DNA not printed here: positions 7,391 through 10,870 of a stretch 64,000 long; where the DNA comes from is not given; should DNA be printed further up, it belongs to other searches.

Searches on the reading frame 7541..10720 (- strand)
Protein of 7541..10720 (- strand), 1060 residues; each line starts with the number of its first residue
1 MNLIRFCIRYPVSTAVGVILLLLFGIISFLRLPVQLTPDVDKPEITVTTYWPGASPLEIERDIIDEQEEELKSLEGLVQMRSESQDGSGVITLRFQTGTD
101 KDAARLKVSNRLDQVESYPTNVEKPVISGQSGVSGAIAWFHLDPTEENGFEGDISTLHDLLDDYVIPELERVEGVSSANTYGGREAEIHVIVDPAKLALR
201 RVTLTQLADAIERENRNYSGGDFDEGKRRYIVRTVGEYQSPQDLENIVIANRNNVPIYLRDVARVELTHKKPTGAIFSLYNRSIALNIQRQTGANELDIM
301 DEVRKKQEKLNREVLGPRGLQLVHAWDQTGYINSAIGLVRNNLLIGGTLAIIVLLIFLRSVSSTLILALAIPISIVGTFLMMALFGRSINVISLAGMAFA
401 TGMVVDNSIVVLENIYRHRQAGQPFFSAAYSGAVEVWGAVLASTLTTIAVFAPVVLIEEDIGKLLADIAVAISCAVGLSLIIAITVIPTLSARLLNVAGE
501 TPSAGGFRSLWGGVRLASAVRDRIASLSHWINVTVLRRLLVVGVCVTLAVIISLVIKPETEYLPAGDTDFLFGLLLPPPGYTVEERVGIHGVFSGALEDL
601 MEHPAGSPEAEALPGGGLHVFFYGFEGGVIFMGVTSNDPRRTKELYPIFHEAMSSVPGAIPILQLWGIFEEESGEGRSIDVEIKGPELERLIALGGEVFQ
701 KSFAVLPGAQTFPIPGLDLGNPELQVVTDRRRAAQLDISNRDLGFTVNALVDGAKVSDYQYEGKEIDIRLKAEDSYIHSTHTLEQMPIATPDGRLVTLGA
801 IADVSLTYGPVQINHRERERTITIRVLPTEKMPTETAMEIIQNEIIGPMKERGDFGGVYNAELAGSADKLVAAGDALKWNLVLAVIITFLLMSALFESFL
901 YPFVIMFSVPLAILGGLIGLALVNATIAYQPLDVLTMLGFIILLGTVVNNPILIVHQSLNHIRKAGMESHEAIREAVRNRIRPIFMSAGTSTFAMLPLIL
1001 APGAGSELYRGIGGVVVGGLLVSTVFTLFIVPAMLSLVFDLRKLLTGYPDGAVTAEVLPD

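Call 40: search_protein_families(library=pfam, proteins=[window:7541-10720:-], max_evalue=0.00001)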
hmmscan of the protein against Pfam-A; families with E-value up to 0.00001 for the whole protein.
window:7541-10720:- (1060 aa): 2 families
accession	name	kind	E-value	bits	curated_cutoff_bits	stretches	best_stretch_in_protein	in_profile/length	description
PF00873.25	ACR_tran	-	1.4e-214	715.4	28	1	4-1037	2-1019/1021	AcrB/AcrD/AcrF family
PF03176.21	MMPL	-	3.5e-07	29.9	20.5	1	875-1038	143-302/333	MMPL family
